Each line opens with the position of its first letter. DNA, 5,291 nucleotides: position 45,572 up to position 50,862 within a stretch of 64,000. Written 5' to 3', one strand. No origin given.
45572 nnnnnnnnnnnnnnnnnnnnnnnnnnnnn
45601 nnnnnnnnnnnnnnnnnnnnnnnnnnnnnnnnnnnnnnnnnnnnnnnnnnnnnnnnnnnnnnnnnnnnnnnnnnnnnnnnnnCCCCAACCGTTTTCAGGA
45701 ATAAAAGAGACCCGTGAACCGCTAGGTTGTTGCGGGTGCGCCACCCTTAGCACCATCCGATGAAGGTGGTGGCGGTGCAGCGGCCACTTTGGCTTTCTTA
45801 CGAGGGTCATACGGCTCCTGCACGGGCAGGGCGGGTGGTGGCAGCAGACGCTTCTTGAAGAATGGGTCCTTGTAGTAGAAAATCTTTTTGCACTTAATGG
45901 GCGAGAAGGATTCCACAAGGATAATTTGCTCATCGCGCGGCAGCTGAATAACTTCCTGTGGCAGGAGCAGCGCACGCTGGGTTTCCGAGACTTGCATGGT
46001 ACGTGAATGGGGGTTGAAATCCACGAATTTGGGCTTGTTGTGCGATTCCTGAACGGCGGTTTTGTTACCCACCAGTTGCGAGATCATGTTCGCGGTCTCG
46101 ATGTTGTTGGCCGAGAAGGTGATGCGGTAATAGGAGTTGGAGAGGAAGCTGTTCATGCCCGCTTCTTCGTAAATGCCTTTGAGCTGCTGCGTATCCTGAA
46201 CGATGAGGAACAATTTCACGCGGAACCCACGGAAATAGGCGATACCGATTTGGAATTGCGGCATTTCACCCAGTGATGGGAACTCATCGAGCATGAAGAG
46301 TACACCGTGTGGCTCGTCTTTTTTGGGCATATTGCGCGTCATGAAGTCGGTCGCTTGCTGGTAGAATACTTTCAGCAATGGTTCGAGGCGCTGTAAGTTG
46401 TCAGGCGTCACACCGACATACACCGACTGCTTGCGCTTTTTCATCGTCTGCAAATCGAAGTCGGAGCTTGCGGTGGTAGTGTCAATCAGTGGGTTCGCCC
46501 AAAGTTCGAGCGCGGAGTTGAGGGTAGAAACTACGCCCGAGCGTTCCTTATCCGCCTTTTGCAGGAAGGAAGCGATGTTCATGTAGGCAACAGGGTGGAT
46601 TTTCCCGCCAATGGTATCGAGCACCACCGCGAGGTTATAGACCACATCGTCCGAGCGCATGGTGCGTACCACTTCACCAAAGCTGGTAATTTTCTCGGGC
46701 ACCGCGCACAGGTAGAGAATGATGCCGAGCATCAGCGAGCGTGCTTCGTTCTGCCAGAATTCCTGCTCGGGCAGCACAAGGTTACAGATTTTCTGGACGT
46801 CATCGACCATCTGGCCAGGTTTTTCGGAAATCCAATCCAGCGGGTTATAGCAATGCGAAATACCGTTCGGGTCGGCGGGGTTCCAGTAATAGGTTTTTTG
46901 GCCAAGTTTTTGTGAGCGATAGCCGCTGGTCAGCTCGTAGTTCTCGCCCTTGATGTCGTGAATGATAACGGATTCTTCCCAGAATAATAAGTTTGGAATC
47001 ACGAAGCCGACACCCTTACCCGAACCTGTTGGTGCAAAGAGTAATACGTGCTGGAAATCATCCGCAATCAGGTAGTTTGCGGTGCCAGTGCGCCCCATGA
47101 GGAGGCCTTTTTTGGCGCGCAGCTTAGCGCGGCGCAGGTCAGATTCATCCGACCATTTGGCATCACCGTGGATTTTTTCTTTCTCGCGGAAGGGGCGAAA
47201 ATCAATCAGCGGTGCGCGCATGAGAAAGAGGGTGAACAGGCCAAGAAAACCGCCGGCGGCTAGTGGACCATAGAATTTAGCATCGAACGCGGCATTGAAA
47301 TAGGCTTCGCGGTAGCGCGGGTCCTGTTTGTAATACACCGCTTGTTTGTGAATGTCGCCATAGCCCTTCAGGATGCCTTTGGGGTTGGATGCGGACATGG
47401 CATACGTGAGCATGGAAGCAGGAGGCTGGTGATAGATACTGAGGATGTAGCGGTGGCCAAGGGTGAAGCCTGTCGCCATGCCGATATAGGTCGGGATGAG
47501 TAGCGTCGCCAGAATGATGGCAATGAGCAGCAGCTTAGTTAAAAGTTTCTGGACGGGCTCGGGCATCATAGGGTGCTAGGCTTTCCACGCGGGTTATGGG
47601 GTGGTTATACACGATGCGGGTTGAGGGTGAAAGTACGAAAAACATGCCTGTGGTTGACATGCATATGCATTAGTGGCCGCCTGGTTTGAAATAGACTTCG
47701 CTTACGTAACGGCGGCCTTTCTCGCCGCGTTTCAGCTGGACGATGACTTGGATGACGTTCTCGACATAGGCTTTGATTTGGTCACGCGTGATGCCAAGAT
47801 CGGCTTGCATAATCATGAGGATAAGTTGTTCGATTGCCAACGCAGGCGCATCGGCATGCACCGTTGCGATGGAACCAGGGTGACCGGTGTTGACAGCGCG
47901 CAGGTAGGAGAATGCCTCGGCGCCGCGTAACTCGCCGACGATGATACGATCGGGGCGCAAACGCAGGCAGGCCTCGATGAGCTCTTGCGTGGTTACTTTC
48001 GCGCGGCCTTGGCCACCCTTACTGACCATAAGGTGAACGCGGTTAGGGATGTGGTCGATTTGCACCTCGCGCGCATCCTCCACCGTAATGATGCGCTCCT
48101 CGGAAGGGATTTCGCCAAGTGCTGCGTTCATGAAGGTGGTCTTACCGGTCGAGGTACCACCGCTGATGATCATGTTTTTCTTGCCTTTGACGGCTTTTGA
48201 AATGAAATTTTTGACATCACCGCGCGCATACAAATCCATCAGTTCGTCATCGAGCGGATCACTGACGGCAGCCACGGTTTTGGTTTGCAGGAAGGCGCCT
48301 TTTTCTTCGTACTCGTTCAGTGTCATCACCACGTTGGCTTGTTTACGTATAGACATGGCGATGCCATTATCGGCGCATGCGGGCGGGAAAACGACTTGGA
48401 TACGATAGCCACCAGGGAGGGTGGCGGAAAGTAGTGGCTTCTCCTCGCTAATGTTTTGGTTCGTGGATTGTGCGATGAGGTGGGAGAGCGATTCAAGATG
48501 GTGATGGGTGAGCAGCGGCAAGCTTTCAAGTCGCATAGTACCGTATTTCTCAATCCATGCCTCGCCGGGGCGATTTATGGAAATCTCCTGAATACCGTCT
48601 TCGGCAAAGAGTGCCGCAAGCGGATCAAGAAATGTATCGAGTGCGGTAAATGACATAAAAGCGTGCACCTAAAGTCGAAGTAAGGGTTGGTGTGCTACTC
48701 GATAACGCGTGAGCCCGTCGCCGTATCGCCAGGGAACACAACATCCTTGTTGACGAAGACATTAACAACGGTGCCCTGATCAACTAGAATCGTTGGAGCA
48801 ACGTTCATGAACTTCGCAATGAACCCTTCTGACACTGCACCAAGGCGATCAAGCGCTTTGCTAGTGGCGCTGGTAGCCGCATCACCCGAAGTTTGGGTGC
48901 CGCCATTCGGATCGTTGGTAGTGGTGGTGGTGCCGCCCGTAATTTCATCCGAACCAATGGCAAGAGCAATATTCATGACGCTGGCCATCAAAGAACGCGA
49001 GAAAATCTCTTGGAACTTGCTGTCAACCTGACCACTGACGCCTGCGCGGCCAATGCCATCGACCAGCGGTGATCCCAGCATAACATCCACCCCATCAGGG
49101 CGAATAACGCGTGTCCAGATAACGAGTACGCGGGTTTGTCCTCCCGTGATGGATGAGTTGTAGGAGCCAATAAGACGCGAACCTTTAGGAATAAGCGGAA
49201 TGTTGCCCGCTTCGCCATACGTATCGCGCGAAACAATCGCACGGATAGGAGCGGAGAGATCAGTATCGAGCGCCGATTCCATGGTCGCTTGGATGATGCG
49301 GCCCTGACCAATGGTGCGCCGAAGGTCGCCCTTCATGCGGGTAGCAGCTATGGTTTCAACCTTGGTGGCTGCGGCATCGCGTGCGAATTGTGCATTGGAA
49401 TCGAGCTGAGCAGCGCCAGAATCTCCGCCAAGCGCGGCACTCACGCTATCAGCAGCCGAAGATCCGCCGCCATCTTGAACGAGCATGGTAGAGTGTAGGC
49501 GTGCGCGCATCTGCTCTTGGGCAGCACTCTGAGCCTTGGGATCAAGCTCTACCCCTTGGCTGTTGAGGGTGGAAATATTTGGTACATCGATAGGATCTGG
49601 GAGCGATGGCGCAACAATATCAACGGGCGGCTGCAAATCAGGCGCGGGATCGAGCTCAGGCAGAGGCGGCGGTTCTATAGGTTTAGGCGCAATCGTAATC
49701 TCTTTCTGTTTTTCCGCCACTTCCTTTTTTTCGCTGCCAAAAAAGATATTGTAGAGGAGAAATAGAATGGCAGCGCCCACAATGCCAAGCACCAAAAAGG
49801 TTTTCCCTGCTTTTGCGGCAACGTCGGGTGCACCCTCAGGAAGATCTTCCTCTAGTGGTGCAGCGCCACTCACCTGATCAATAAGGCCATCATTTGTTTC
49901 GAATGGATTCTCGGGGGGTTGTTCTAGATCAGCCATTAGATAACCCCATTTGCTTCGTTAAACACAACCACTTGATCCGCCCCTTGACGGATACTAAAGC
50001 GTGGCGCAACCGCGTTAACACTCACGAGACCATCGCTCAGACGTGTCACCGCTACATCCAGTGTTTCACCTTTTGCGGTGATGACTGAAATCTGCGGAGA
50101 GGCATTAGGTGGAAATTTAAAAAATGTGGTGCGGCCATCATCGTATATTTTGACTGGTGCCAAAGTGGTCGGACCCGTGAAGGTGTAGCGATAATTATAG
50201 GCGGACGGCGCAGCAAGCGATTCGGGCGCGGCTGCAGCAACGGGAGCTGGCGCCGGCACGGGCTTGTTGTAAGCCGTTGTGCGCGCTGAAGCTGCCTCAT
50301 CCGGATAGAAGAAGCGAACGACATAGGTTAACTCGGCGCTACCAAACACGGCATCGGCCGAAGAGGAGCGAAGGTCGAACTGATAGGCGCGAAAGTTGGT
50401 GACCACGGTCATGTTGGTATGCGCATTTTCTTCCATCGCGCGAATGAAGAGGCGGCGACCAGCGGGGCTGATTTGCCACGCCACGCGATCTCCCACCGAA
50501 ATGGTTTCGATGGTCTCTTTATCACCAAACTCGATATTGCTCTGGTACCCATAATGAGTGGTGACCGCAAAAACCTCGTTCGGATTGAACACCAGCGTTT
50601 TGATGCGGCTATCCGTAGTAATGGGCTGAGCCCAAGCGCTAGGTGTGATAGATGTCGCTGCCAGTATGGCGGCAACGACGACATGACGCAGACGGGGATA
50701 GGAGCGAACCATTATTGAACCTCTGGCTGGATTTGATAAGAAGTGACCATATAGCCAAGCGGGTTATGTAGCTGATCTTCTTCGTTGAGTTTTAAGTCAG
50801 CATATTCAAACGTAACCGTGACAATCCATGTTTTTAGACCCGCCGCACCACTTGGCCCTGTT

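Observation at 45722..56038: Compact VirB/D4 type IV secretion locus lacking recognisable virB1, B3, B5 and B7, with an enlarged VirB6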

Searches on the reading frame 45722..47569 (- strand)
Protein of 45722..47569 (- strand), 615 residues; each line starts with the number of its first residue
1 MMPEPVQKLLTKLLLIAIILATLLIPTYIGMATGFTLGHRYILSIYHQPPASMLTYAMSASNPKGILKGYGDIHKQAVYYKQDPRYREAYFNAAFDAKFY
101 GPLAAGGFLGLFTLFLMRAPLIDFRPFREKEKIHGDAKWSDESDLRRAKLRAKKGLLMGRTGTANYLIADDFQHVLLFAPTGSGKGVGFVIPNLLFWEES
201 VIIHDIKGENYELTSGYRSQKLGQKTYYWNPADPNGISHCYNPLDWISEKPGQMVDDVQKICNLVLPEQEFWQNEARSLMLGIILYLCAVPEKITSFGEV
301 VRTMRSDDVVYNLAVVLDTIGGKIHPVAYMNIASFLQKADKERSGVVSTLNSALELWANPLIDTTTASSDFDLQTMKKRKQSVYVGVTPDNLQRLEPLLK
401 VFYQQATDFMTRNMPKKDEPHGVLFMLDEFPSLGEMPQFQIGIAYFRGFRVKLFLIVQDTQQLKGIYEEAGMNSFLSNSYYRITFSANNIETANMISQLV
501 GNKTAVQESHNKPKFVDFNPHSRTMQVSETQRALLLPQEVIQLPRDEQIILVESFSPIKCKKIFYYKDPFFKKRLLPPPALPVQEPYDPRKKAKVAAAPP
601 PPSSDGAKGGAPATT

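Call 3: search_protein_families(library=pfam, proteins=[window:45722-47569:-], max_evalue=0.01)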
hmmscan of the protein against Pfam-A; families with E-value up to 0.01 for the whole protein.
window:45722-47569:- (615 aa): 3 families
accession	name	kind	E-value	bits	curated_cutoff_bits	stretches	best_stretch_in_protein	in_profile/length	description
PF02534.20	T4SS-DNA_transf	-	1.6e-145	486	20.1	1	138-579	1-459/468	Type IV secretory system Conjugative DNA transfer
PF12696.13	TraG-D_C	-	2e-25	89.6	22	1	423-545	2-126/126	TraM recognition site of TraD and TraG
PF10412.15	TrwB_AAD_bind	-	3.2e-20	72.8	20.5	1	171-553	14-376/387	Type IV secretion-system coupling protein DNA-binding domain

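Call 11: search_protein_families(library=ncbifam, proteins=[window:45722-47569:-], max_evalue=0.001)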
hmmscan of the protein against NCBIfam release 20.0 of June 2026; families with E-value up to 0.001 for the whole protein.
window:45722-47569:- (615 aa): 9 families
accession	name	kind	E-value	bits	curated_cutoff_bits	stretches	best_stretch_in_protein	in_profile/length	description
NF010472.0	PRK13897.1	equivalog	1.3e-283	942.5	728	1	113-594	100-579/657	type IV secretion system component VirD4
NF010450.0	PRK13876.1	subfamily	7.3e-95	318.6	674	1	128-585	101-563/667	IncP-type conjugal transfer protein TraG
NF010424.0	PRK13850.1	equivalog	3.8e-79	266.6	681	1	129-572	88-537/670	type IV secretion system ATPase VirD4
NF010453.0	PRK13880.1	subfamily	2.7e-74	250.5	586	1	86-575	73-605/630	conjugal transfer coupling protein TraG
NF045973.1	conju_CD1115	equivalog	3.4e-57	194.3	250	1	168-569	20-439/442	VirD4-like conjugal transfer protein, CD1115 family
NF010394.0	PRK13822.1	subfamily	4.1e-38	131.6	443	1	146-567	195-623/643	conjugal transfer coupling protein TraG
TIGR02767.1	TraG-Ti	equivalog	2.2e-29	102.8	686.2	1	151-567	187-610/623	Ti-type conjugative transfer system protein TraG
TIGR02759.1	TraD_Ftype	equivalog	1.1e-08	34.3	521.35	1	375-506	363-492/566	type IV conjugative transfer system coupling protein TraD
TIGR03743.1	SXT_TraD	subfamily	5.6e-05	21.8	366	0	417-560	482-631/636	conjugative transfer system coupling protein TraD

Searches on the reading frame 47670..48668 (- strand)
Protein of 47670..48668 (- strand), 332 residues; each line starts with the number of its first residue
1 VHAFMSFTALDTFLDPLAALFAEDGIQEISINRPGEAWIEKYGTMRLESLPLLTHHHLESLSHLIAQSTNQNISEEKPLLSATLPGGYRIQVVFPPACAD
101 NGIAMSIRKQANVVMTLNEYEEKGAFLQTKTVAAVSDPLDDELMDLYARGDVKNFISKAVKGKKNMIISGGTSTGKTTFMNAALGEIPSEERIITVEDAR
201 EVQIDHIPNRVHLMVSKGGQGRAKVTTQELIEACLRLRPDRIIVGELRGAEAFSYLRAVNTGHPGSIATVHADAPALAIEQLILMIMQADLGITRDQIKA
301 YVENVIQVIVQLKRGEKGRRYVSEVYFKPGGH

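Call 3: search_protein_families(library=pfam, proteins=[window:47670-48668:-], max_evalue=0.01)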
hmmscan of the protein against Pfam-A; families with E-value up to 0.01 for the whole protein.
window:47670-48668:- (332 aa): 1 family
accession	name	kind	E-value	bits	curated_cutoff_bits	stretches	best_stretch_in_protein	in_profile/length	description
PF00437.27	T2SSE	-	5.1e-34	117.9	24.9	1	20-311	11-279/370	Type II/IV secretion system protein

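Call 11: search_protein_families(library=ncbifam, proteins=[window:47670-48668:-], max_evalue=0.001)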
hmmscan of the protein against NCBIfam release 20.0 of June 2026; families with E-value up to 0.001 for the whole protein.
window:47670-48668:- (332 aa): 19 families
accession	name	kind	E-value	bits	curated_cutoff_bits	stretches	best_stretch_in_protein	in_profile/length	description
NF010475.0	PRK13900.1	equivalog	1.3e-157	524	389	1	5-328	3-325/333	type IV secretion system ATPase VirB11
TIGR02788.1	VirB11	equivalog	6.6e-116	386.7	249.95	1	21-327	2-308/308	P-type DNA transfer ATPase VirB11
NF010425.0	PRK13851.1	equivalog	6.8e-60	202.7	461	1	10-314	7-314/344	type IV secretion system protein VirB11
TIGR02782.1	TrbB_P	equivalog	5.2e-57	193.4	304.55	1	16-323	13-288/303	P-type conjugative transfer ATPase TrbB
TIGR03819.1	heli_sec_ATPase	hypoth_equivalog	1.4e-56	192.2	373.15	2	149-325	164-338/340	TadA family conjugal transfer-associated ATPase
NF010469.0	PRK13894.1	subfamily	1.1e-41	143.3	508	2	153-324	139-303/320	conjugal transfer ATPase TrbB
NF010407.0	PRK13833.1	subfamily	2.3e-41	142.3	499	1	13-324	18-296/323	conjugal transfer protein TrbB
NF058587.1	archaellum_moto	equivalog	1.3e-33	116.6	550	2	160-294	272-401/527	archaellum flagellar ATPase motor FlaI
NF041000.1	ATPase_ComGA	equivalog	3.1e-16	59.2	300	1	152-306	116-260/267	competence type IV pilus ATPase ComGA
TIGR01420.1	pilT_fam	subfamily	1.6e-14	53.9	319.1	1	125-325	84-282/343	PilT/PilU family type 4a pilus ATPase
NF053672.1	bindosome_BasE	exception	1.9e-14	53.3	1000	1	66-316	195-414/512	bindosome assembly system ATPase subunit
TIGR02533.1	type_II_gspE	equivalog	3.6e-11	42.4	630.25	1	160-285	239-359/486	type II secretion system ATPase GspE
TIGR02525.1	plasmid_TraJ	equivalog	1.2e-09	37.6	368.3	1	167-321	153-306/372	plasmid transfer ATPase TraJ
NF007755.0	PRK10436.1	equivalog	1.2e-08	34.1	617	1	157-300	212-344/465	type II secretion system protein GspE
TIGR02538.1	type_IV_pilB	equivalog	1.6e-08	33.7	675.65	1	157-285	309-432/564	type IV-A pilus assembly ATPase PilB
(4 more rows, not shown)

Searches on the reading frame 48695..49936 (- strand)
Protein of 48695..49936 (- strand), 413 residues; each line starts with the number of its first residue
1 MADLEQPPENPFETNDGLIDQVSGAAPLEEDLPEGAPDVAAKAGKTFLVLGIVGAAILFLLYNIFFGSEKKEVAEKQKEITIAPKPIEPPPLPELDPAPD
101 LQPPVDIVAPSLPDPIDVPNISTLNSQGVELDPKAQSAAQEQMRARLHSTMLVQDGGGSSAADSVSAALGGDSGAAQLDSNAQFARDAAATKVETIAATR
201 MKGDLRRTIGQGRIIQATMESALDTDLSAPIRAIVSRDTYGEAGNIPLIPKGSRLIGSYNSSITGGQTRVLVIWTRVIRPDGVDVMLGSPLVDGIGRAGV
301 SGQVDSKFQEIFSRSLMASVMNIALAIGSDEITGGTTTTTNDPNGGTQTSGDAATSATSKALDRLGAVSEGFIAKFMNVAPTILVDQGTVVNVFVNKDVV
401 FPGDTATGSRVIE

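Call 3: search_protein_families(library=pfam, proteins=[window:48695-49936:-], max_evalue=0.01)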
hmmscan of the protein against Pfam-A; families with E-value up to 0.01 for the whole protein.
window:48695-49936:- (413 aa): 1 family
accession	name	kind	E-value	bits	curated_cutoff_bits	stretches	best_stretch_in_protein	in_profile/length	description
PF03743.19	TrbI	-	4.2e-47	160.9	35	1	209-401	2-188/188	Bacterial conjugation TrbI-like protein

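Call 11: search_protein_families(library=ncbifam, proteins=[window:48695-49936:-], max_evalue=0.001)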
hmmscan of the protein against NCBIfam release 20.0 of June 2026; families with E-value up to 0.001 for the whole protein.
window:48695-49936:- (413 aa): 5 families
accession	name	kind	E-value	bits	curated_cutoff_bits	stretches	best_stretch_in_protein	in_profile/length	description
NF038091.1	T4SS_VirB10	equivalog_domain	2.4e-51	174.1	220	1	201-402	3-192/197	type IV secretion system protein VirB10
NF010405.0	PRK13831.1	subfamily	1.4e-28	100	386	1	142-403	178-429/433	IncP-type conjugal transfer protein TrbI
NF038092.1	T4SS_ComB10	equivalog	1.3e-26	93.4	300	1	200-402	15-212/225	DNA type IV secretion system protein ComB10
NF010429.0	PRK13855.1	equivalog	1.4e-23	83.7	374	1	110-402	72-358/377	type IV secretion system protein VirB10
NF041422.1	VirB10_subf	subfamily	3.7e-17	63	400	1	143-401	141-395/404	VirB10/TraB/TrbI family type IV secretion system protein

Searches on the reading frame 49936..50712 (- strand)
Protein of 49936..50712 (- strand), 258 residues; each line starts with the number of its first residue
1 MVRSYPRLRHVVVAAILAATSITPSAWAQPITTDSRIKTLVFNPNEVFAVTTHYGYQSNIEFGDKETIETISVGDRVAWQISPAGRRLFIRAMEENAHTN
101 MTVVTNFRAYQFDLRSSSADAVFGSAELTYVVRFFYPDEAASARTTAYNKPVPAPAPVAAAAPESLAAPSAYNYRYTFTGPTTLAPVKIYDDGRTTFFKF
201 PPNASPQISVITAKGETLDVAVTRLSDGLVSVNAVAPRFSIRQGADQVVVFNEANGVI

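Call 3: search_protein_families(library=pfam, proteins=[window:49936-50712:-], max_evalue=0.01)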
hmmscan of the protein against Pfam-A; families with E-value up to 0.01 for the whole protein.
window:49936-50712:- (258 aa): 1 family
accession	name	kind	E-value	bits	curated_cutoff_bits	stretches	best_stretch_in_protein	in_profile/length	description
PF03524.21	CagX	-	5.3e-47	160.6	34.2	1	35-253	1-198/198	Conjugal transfer protein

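Call 11: search_protein_families(library=ncbifam, proteins=[window:49936-50712:-], max_evalue=0.001)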
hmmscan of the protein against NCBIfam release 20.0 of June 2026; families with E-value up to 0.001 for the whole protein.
window:49936-50712:- (258 aa): 5 families
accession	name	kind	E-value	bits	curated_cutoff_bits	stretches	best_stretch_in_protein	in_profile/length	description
TIGR02781.1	VirB9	equivalog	4.7e-61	206.5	217.7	1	13-254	6-247/248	P-type conjugative transfer protein VirB9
NF010435.0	PRK13861.1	equivalog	5.9e-22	78.5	255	1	16-254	13-267/293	type IV secretion system protein VirB9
TIGR02775.1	TrbG_Ti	equivalog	2.1e-16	60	180.85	1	57-217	21-180/206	P-type conjugative transfer protein TrbG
NF010413.0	PRK13839.1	subfamily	2.6e-11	43.2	388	1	59-207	83-226/279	conjugal transfer protein TrbG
NF010460.0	PRK13885.1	subfamily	2.7e-10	39.5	370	1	60-204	93-236/299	conjugal transfer protein TrbG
